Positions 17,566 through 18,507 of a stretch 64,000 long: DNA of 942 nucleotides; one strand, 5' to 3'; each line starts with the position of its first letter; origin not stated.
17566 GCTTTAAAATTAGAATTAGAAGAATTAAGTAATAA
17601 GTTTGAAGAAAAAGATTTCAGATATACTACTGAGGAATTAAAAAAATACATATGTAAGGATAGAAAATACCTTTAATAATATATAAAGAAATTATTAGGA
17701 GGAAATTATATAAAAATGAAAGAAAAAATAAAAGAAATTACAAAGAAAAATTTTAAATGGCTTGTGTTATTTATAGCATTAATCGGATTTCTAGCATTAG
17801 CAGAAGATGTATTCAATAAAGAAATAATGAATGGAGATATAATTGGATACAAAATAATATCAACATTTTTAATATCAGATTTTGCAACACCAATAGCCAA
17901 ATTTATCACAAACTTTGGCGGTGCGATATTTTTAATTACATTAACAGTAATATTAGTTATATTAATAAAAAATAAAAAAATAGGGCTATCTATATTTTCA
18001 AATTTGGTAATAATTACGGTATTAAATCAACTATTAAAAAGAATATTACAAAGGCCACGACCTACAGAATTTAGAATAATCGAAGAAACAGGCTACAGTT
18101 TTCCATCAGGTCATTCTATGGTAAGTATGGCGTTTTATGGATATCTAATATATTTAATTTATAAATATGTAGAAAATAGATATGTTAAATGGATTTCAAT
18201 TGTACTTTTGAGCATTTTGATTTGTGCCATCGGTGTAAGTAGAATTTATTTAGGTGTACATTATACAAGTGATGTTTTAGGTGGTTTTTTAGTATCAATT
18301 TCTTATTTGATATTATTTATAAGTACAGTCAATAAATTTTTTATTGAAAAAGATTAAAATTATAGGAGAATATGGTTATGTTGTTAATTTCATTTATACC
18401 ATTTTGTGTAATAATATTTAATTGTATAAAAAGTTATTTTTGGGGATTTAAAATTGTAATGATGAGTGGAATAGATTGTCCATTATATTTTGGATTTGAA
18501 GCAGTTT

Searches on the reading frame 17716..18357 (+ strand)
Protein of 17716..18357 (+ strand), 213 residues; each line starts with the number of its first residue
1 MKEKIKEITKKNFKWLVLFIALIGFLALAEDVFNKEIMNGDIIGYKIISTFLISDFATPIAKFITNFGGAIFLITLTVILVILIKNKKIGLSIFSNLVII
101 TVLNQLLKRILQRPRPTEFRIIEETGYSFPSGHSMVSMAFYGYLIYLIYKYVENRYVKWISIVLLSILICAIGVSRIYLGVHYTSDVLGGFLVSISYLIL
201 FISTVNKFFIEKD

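Call 78: search_protein_families(library=pfam, proteins=[window:17716-18357:+], max_evalue=0.01)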
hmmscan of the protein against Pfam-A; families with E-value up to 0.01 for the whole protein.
window:17716-18357:+ (213 aa): 4 families
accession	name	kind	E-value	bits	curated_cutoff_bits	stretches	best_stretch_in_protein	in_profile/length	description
PF01569.27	PAP2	-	2.3e-21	76.4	27.2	1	92-207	4-127/130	PAP2 superfamily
PF14378.12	PAP2_3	-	2.9e-07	30.9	27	1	122-195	120-185/190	PAP2 superfamily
PF14360.12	PAP2_C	-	0.00012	23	27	1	131-198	8-69/74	PAP2 superfamily C-terminal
PF02163.28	Peptidase_M50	-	0.0097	15.7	27.2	0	4-131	38-118/221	Peptidase family M50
